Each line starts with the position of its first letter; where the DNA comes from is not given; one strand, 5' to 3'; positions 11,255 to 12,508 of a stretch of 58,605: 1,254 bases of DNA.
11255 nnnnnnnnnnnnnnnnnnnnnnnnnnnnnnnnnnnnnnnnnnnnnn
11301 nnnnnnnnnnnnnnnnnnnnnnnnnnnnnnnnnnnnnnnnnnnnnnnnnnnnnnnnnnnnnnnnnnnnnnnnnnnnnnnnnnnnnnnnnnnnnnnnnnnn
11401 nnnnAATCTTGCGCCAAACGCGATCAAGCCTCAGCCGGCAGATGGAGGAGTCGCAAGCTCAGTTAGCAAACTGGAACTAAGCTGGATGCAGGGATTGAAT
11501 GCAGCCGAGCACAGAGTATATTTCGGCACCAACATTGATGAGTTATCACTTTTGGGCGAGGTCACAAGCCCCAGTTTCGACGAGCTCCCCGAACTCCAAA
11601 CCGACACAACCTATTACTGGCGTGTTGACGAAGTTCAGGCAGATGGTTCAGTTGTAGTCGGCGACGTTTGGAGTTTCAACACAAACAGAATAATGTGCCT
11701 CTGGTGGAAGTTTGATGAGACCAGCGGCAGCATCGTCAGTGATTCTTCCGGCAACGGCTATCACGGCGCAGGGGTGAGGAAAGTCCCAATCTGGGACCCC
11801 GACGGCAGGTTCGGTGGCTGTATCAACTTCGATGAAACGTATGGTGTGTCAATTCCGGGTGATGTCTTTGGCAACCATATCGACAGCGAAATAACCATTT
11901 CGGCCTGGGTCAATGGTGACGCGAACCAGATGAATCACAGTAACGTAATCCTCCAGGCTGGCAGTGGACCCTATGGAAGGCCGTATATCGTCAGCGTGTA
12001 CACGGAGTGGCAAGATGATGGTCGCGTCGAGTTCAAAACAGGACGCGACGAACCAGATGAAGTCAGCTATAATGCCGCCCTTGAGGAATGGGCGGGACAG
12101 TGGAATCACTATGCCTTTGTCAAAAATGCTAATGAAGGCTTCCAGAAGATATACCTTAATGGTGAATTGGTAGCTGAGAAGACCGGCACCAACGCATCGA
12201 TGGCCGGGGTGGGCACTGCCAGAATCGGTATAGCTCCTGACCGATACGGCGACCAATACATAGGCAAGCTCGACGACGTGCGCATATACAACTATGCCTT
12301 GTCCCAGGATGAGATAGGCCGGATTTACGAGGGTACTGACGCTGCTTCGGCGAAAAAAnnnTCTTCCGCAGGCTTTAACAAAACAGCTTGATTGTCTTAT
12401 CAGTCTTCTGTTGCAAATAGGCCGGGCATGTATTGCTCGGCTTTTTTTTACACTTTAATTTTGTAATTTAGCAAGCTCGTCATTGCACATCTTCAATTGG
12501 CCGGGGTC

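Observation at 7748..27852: ECF sigma and giant anti-sigma whose sensor end is built from the same modules as two nearby secreted giants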

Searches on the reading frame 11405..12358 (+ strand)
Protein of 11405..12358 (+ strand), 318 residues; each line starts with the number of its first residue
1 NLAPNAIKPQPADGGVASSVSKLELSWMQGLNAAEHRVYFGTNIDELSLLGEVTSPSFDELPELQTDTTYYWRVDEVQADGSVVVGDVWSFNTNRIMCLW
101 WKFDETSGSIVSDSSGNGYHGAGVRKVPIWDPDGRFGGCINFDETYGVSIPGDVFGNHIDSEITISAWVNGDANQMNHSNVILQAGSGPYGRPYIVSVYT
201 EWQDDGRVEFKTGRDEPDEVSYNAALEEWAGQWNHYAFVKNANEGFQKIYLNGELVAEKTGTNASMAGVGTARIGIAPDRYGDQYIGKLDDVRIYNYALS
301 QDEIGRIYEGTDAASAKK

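Call 21: find_homologous_proteins(query=window:11405-12358:+, max_evalue=1e-10)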
Query window:11405-12358:+ (318 aa): 300 proteins with E <= 1e-10 among 1735 candidates; the best 120 are listed.
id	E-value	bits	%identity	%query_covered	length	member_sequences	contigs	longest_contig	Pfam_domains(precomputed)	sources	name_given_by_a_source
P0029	3.0e-135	469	75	85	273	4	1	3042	PF13385.14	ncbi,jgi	ncbi:MAG: LamG domain-containing protein, partial [Planctomycetota bacterium]|jgi:hypothetical prote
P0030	2.9e-129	449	64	61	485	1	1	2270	PF13385.14,PF02973.23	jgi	jgi:hypothetical protein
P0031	3.9e-118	413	58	97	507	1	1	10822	PF13385.14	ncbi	-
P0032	1.0e-111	391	56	95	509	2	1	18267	PF00754.32,PF22633.4,PF13385.14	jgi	jgi:hypothetical protein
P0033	1.2e-108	381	55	98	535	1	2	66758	PF00754.32,PF13385.14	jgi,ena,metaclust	metaclust:\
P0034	9.8e-108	378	52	98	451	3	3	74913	PF13385.14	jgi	-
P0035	1.2e-107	378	52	98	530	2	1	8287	PF00754.32,PF14652.12,PF22633.4,PF13385.14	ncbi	ncbi:MAG: LamG-like jellyroll fold domain-containing protein [Planctomycetota bacterium]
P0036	8.5e-107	375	53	98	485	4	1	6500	PF00754.32,PF22633.4,PF13385.14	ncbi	ncbi:MAG: LamG-like jellyroll fold domain-containing protein [Planctomycetota bacterium]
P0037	2.2e-105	371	52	98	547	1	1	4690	PF00754.32,PF14652.12,PF22633.4,PF13385.14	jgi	jgi:hypothetical protein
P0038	6.5e-92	326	57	78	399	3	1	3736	PF13385.14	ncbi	ncbi:MAG: LamG domain-containing protein, partial [Planctomycetota bacterium]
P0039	2.3e-90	321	45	100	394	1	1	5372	PF13385.14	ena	-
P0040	3.3e-89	318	52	100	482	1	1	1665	PF13385.14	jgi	jgi:hypothetical protein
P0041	2.6e-84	301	64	66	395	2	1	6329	PF13385.14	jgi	jgi:hypothetical protein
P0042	6.8e-84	300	64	67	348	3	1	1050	PF13385.14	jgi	jgi:hypothetical protein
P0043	3.9e-78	281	73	54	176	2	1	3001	PF13385.14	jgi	jgi:hypothetical protein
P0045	1.1e-63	234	55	65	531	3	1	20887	PF13385.14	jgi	jgi:hypothetical protein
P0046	4.2e-60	222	42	99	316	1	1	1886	PF13385.14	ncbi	-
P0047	4.3e-59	219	42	94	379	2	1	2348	PF22925.4,PF00354.25,PF13385.14,PF02973.23,PF02210.32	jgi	jgi:hypothetical protein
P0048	2.5e-56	209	53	62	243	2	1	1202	PF13385.14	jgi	jgi:hypothetical protein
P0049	2.6e-53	200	34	97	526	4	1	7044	PF13385.14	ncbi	ncbi:MAG: LamG domain-containing protein [Planctomycetota bacterium]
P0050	3.3e-50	189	45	77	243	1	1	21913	PF13385.14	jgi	jgi:hypothetical protein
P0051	6.2e-49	185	39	96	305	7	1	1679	PF13385.14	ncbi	ncbi:hypothetical protein ES703_118142 [subsurface metagenome]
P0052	1.5e-48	184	38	97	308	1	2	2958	PF13385.14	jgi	jgi:hypothetical protein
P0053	1.1e-46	178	40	95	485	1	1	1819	PF13385.14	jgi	-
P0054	1.9e-46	177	38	95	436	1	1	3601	PF13385.14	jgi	-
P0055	3.6e-45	173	39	97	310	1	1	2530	PF07953.21,PF13385.14,PF02210.32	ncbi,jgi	ncbi:MAG: LamG domain-containing protein [Planctomycetota bacterium]|jgi:hypothetical protein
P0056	4.4e-45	172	36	98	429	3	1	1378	PF13385.14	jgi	jgi:hypothetical protein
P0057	8.5e-45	172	36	95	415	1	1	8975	PF22925.4,PF13385.14,PF02973.23,PF02210.32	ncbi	-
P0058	9.3e-45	171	37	100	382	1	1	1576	PF07953.21,PF13385.14,PF02210.32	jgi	jgi:hypothetical protein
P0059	1.3e-44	171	37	96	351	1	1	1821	PF13385.14,PF02973.23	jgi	-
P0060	1.4e-44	171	36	95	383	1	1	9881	PF00354.25,PF13385.14,PF02210.32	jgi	jgi:hypothetical protein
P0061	1.5e-43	167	37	96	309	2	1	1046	PF13385.14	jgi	jgi:hypothetical protein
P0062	1.6e-43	167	37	96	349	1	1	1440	PF13385.14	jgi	-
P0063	2.1e-43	167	36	98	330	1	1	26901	PF13385.14,PF02210.32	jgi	jgi:hypothetical protein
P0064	2.5e-43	167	36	97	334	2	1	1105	PF13385.14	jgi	jgi:hypothetical protein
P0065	4.0e-43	166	38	82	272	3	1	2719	PF13385.14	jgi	jgi:hypothetical protein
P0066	4.5e-43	166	39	97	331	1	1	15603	PF13385.14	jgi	jgi:hypothetical protein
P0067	1.4e-42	164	35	100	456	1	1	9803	PF13385.14,PF02210.32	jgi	-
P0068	1.6e-42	164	38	100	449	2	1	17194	PF13385.14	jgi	jgi:hypothetical protein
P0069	1.7e-42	164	37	98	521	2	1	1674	PF07953.21,PF13385.14,PF02210.32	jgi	-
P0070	3.8e-42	163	32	96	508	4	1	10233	PF13385.14,PF02210.32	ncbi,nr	ncbi:MAG: LamG domain-containing protein, partial [Sedimentisphaerales bacterium]|nr:LamG domain-con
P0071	5.0e-42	162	35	96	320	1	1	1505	PF13385.14,PF02973.23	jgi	jgi:hypothetical protein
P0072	6.3e-42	162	37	90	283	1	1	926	PF13385.14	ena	-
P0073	1.4e-41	161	35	95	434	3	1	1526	PF13385.14,PF02210.32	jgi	jgi:hypothetical protein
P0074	2.4e-41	160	36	100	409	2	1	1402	PF13385.14,PF02210.32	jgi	-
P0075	5.3e-41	159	36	96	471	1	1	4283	PF13385.14,PF02210.32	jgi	jgi:hypothetical protein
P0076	6.2e-41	159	37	100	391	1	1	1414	PF07953.21,PF13385.14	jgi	jgi:hypothetical protein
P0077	1.1e-40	158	35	100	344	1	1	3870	PF13385.14,PF02210.32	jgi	-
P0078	1.6e-40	157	34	100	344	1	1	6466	PF13385.14,PF02210.32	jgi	-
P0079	2.2e-40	157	34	99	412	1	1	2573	PF13385.14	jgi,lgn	jgi:hypothetical protein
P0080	1.4e-39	154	36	97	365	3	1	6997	PF13385.14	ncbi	ncbi:MAG: LamG domain-containing protein, partial [Planctomycetota bacterium]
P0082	1.5e-39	154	34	97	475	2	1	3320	PF13385.14,PF02210.32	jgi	jgi:hypothetical protein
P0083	1.5e-39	154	33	95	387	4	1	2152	PF13385.14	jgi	jgi:hypothetical protein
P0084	1.7e-39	154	35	97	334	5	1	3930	PF13385.14,PF02210.32,PF00054.31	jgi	jgi:hypothetical protein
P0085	1.8e-39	154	36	97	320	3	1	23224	PF13385.14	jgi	jgi:hypothetical protein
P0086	6.1e-39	152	34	97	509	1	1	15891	PF00754.32,PF14652.12,PF22633.4,PF13385.14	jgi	-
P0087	1.0e-38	152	35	97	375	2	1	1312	PF13385.14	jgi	jgi:hypothetical protein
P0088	1.0e-38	152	35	89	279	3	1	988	PF13385.14,PF02210.32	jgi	jgi:hypothetical protein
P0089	1.6e-38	151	37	97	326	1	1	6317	PF13385.14,PF02210.32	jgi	jgi:hypothetical protein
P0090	2.3e-38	150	35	97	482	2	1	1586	PF00754.32,PF22633.4,PF13385.14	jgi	jgi:hypothetical protein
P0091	2.7e-38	150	34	97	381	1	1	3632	PF13385.14,PF02210.32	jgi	-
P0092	3.7e-38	150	36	97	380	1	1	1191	PF13385.14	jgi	-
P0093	1.0e-37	148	32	67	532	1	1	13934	PF13385.14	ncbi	ncbi:MAG: LamG domain-containing protein, partial [Sedimentisphaerales bacterium]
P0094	1.8e-37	147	36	95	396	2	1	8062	PF13385.14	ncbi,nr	ncbi:MAG: LamG domain-containing protein, partial [Sedimentisphaerales bacterium]|nr:LamG domain-con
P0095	4.7e-37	146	33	95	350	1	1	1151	PF13385.14,PF02210.32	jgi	jgi:hypothetical protein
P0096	4.8e-37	146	30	95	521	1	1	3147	PF13385.14,PF16656.12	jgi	jgi:hypothetical protein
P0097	4.9e-37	146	29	69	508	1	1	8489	PF13385.14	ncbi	ncbi:MAG: LamG domain-containing protein, partial [Planctomycetota bacterium]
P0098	7.9e-37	145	35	97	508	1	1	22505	PF00754.32,PF22633.4,PF13385.14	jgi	jgi:hypothetical protein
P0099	1.7e-36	144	35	97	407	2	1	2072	PF13385.14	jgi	jgi:hypothetical protein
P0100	4.5e-36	143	35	93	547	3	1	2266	PF13385.14,PF02210.32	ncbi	-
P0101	5.0e-36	143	35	95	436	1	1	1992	PF13385.14,PF02210.32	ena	-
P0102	1.4e-35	141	33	99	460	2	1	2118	PF13385.14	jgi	jgi:hypothetical protein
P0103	2.6e-35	140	33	95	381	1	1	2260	PF13385.14,PF02210.32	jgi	jgi:hypothetical protein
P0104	3.3e-35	140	33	95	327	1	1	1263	PF13385.14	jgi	jgi:hypothetical protein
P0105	6.0e-35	139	33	100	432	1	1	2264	PF13385.14,PF02210.32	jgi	jgi:hypothetical protein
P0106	8.2e-35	139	35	39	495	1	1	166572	PF13385.14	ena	-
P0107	1.6e-34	138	32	97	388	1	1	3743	PF13385.14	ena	-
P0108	2.4e-34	137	40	37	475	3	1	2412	PF13385.14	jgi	-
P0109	2.5e-34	137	36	95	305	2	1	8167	PF13385.14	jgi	jgi:hypothetical protein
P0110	2.9e-34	137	32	68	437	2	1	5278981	PF13385.14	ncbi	ncbi:MAG: hypothetical protein JSW47_12645, partial [Phycisphaerales bacterium]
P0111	3.7e-34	137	33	98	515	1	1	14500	PF00754.32,PF22633.4,PF13385.14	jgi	jgi:hypothetical protein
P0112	7.8e-34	135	35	92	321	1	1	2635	PF13385.14,PF02210.32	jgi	jgi:hypothetical protein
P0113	1.3e-33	135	32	96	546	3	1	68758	PF00754.32,PF13385.14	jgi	jgi:hypothetical protein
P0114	2.4e-33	134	28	66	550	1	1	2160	PF13385.14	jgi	jgi:hypothetical protein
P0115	4.3e-33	133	36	93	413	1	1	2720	PF13385.14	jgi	jgi:hypothetical protein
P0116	6.2e-33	133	39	29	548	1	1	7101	PF13385.14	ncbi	ncbi:MAG: LamG domain-containing protein, partial [Planctomycetota bacterium]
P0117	6.3e-33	133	29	98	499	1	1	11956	PF14652.12,PF13385.14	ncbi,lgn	-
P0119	5.8e-32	129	34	96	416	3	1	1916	PF13385.14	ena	-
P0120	2.3e-31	127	41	30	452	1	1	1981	PF13385.14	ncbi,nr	ncbi:MAG: LamG domain-containing protein, partial [Planctomycetes bacterium]|nr:LamG domain-containi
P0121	2.5e-31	127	31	64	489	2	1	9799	PF13385.14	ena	-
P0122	3.3e-31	127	30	99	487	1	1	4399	PF00754.32,PF13385.14,PF02210.32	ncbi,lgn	ncbi:MAG TPA: LamG-like jellyroll fold domain-containing protein [Verrucomicrobiae bacterium]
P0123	3.5e-31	127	32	69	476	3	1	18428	PF13385.14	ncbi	ncbi:MAG: LamG domain-containing protein, partial [Phycisphaerae bacterium]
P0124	4.4e-31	126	34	95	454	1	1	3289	PF03417.22,PF13385.14,PF02275.24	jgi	jgi:hypothetical protein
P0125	1.2e-30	125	30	67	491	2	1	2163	PF13385.14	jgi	jgi:hypothetical protein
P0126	1.9e-30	124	39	37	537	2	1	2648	PF13385.14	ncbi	ncbi:MAG: LamG domain-containing protein, partial [Planctomycetota bacterium]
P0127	2.1e-30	124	31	67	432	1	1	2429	PF13385.14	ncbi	ncbi:MAG: LamG domain-containing protein, partial [Planctomycetota bacterium]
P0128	2.2e-30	124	27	68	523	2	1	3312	PF13385.14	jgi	jgi:hypothetical protein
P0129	2.4e-30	124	30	97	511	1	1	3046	PF13385.14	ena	-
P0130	2.9e-30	124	35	64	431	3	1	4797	PF13385.14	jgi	jgi:hypothetical protein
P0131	4.1e-30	123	29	66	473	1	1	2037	PF13385.14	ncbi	ncbi:MAG: LamG domain-containing protein, partial [Planctomycetota bacterium]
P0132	4.5e-30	123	30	95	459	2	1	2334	PF13385.14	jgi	jgi:hypothetical protein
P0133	8.5e-30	122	31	65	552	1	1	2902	PF13385.14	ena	-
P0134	1.6e-29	121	30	69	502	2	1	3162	PF13385.14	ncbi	ncbi:MAG: LamG domain-containing protein, partial [Sedimentisphaerales bacterium]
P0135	1.7e-29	121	33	58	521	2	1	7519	PF13385.14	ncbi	ncbi:MAG: LamG-like jellyroll fold domain-containing protein [Phycisphaerales bacterium]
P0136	1.8e-29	121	35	74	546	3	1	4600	PF13385.14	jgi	jgi:hypothetical protein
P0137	2.2e-29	121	30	94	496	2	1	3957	PF13385.14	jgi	-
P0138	2.3e-29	121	40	28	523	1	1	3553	PF13385.14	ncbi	ncbi:MAG: LamG domain-containing protein, partial [Desulfobacteria bacterium]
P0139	3.1e-29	120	30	66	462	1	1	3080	PF13385.14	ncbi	ncbi:MAG: LamG domain-containing protein, partial [Planctomycetota bacterium]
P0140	4.1e-29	120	42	28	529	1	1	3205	PF07953.21,PF13385.14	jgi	-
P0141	5.3e-29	120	35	81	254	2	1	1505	PF13385.14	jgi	jgi:hypothetical protein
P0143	1.3e-28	118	34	95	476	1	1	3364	PF03417.22,PF13385.14,PF02275.24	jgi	jgi:hypothetical protein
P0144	3.0e-28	117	37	28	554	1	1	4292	PF13385.14,PF16656.12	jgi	-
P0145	3.3e-28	117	35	33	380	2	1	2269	PF13385.14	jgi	-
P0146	5.0e-28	116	34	81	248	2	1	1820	PF13385.14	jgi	jgi:beta-galactosidase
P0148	1.2e-27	115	36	47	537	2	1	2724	PF13385.14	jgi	-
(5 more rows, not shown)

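Call 45: find_encoding_contigs(protein=P0033, flank=8000, max_places=4)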
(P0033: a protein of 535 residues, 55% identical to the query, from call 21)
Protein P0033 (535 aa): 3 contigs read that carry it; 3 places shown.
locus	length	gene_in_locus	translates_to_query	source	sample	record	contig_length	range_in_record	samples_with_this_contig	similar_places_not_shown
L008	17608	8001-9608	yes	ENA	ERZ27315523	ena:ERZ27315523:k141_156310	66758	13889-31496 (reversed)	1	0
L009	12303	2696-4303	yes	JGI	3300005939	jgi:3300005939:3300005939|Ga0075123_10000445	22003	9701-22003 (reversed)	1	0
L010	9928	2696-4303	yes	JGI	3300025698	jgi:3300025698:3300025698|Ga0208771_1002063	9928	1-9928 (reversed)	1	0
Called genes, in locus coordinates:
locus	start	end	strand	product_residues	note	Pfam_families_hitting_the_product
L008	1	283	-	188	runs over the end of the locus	PF11667:DUF3267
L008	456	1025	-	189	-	-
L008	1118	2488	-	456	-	PF01235:Na_Ala_symp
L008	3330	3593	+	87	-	-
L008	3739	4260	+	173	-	-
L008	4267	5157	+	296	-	-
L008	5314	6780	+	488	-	-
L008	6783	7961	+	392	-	-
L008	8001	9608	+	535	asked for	PF00754:F5_F8_type_C, PF13385:Laminin_G_3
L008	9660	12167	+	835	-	PF00775:Dioxygenase_C (faint), PF02369:Big_1 (faint), PF15976:CooC_C (faint), PF10670:DUF4198 (faint), PF11974:bMG3 (faint), PF13715:CarbopepD_reg_2 (faint), PF13620:CarboxypepD_reg, PF00578:AhpC-TSA, +5 more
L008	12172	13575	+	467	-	-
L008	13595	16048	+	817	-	PF02369:Big_1 (faint), PF15976:CooC_C (faint), PF17789:MG4 (faint), PF13620:CarboxypepD_reg (weak), PF13715:CarbopepD_reg_2 (faint), PF20598:DUF6795 (faint), PF25020:TTR_TEN1-4 (faint), PF13620:CarboxypepD_reg, +4 more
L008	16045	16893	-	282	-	PF12801:Fer4_5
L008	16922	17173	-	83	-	-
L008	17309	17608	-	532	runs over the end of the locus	PF00586:AIRS, PF02769:AIRS_C, PF02627:CMD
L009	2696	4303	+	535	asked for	PF00754:F5_F8_type_C, PF13385:Laminin_G_3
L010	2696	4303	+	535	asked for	PF00754:F5_F8_type_C, PF13385:Laminin_G_3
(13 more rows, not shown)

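Call 46: find_encoding_contigs(protein=P0031, flank=8000, max_places=3)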
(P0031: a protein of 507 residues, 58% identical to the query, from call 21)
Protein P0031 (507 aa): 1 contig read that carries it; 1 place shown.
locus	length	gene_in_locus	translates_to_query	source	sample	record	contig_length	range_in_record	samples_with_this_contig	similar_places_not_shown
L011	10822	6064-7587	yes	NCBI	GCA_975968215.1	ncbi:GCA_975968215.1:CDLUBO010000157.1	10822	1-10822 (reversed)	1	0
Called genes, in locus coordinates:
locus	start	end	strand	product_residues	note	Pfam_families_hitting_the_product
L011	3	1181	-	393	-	?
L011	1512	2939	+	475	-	-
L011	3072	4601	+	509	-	-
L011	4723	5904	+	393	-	-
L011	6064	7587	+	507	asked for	PF13385:Laminin_G_3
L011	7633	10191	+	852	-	PF00775:Dioxygenase_C (faint), PF02369:Big_1 (faint), PF07210:DUF1416 (faint), PF10670:DUF4198 (faint), PF13715:CarbopepD_reg_2 (faint), PF13620:CarboxypepD_reg, PF00578:AhpC-TSA (weak), PF13905:Thioredoxin_8 (weak), +6 more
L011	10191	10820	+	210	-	?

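Call 64: predict_structure(alignment_id=A4)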
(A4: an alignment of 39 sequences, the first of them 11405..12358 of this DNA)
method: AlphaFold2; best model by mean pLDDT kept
length: 318 residues; sequences in the alignment: 39
mean_pLDDT: 90.4   pTM: 0.82
mean pLDDT of the five models: 90.4, 88.6, 88.5, 86.7, 82.6
residues with pLDDT >= 90: 221; 70-90: 82; 50-70: 11; < 50: 4
segments of 3 or more residues with pLDDT < 50: 316-318
pLDDT, mean of each block of 10 residues (from residue 1): 84 77 88 97 97 97 85 97 97 86 95 90 95 94 93 80 96 83 90 90 83 93 93 97 96 98 91 88 89 94 95 59
secondary structure, 60 per line:
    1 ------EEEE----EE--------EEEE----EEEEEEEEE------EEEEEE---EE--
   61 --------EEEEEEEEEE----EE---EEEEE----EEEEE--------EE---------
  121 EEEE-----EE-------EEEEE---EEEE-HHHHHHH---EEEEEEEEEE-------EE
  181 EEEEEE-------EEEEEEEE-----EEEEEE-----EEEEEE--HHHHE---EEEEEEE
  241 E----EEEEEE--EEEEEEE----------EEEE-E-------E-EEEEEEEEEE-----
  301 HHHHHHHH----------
elements in order: E7-10 E25-28 E33-41 E48-53 E69-78 E88-92 E97-101 E121-124 E139-143 E147-150 H152-158 E162-171 E179-186 E194-201 E207-212 E218-223 H226-229 E234-241 E246-251 E254-260 E271-274 E286-295 H301-308

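Call 68: fold_search(model_id=the predicted structure, library=pdb)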
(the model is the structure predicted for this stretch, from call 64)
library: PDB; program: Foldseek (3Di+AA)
matches with E <= 10: 1795; with E <= 0.001: 280
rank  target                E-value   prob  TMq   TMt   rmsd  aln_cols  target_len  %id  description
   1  5ho2                  4.9e-12  1.00  0.53  0.22  11.9       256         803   20  Crystal structure of AbnA (open conformation), a GH43 extracellular arabinanase from Geobacillus stearothermophilus (released 2017-02-01)
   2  5ho0                  5.5e-12  1.00  0.51  0.22  13.9       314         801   18  Crystal structure of AbnA (closed conformation), a GH43 extracellular arabinanase from Geobacillus stearothermophilus (released 2017-02-01)
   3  5hp6                  6.1e-12  1.00  0.52  0.22   9.0       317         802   17  Structure of AbnA, a GH43 extracellular arabinanase from Geobacillus stearothermophilus (a new conformational state) (released 2017-02-01)
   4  5hon_A                1.1e-10  1.00  0.51  0.76   3.8       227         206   20  Structure of Domain 4 of AbnA, a GH43 extracellular arabinanase from Geobacillus stearothermophilus, in complex with a (released 2017-02-01)
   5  3rmy_A                7.7e-10  1.00  0.50  0.41   4.5       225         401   15  Crystal structure of HCR/D W1238A mutant (released 2011-06-01)
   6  5n0b_A                1.0e-09  1.00  0.53  0.14   3.9       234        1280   17  Crystal structure of the tetanus neurotoxin in complex with GD1a (released 2017-06-21)
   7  7by5                  1.5e-09  1.00  0.51  0.14   4.3       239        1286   15  Tetanus neurotoxin mutant-(H233A/E234Q/H237A/Y375F) (released 2021-02-17)
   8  7ce2_A                1.5e-09  1.00  0.50  0.36   4.2       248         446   16  The Crystal structure of TeNT Hc complexed with neutralizing antibody (released 2021-04-07)
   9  4jra_B                1.7e-09  1.00  0.53  0.42   4.0       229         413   15  CRYSTAL STRUCTURE OF THE BOTULINUM NEUROTOXIN A RECEPTOR-BINDING DOMAIN IN COMPLEX WITH THE LUMINAL DOMAIN Of SV2C (released 2013-11-20)
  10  4f83                  2.4e-09  1.00  0.52  0.41   4.2       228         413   14  Crystal structure of the receptor binding domain of botulinum neurotoxin mosaic serotype C/D with a tetraethylene glycol (released 2012-06-20)
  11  3hmy_A                2.4e-09  1.00  0.53  0.39   4.1       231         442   17  Crystal structure of HCR/T complexed with GT2 (released 2009-07-14)
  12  6qns_A                2.7e-09  1.00  0.53  0.40   3.8       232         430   14  Crystal structure of the binding domain of Botulinum Neurotoxin type B mutant I1248W/V1249W in complex with human syna (released 2020-02-26)
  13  3r4s_A                2.7e-09  1.00  0.51  0.39   3.9       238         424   13  Cell entry of botulinum neurotoxin type C is dependent upon interaction with two ganglioside molecules (released 2011-06-08)
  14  5v38_A                3.1e-09  1.00  0.49  0.38   4.4       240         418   14  Crystal Structure of The Receptor-binding Domain of Botulinum Neurotoxin Type HA (released 2017-03-22)
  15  9fyq_C                3.7e-09  1.00  0.51  0.39   4.2       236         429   17  Cryo-EM structure of native SV2A in complex with TeNT-Hc, gangliosides and Pro-Macrobody 5 (released 2025-05-21)
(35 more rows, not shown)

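Call 107: search_protein_representatives(protein=window:11405-12358:+)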
Query: 318 residues. Proteins with E-value up to 0.001 (for the whole library): 40035; up to 1e-10: 11655; up to 1e-30: 1572. The best 150 are listed.
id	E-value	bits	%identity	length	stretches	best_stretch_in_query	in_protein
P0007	6.6e-197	669.8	85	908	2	8-318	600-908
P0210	2.2e-194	661.5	38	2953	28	6-94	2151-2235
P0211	1.2e-166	570.3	50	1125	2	6-307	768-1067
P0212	9.6e-163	557.5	50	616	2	5-306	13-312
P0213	7.0e-148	508.7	69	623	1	3-310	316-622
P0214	1.0e-145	501.5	31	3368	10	101-304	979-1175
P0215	9.1e-140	482.0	40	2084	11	6-311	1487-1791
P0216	3.2e-130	450.6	39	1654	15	5-93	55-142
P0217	1.5e-114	399.1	39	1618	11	6-309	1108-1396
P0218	1.7e-114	398.9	29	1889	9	99-305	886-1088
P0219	4.3e-110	384.5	39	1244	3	6-313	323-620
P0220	5.6e-109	380.8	42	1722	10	6-93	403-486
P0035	3.7e-108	378.1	52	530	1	3-313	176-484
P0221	1.3e-103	363.2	42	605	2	6-310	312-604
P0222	2.6e-102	358.9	32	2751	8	6-309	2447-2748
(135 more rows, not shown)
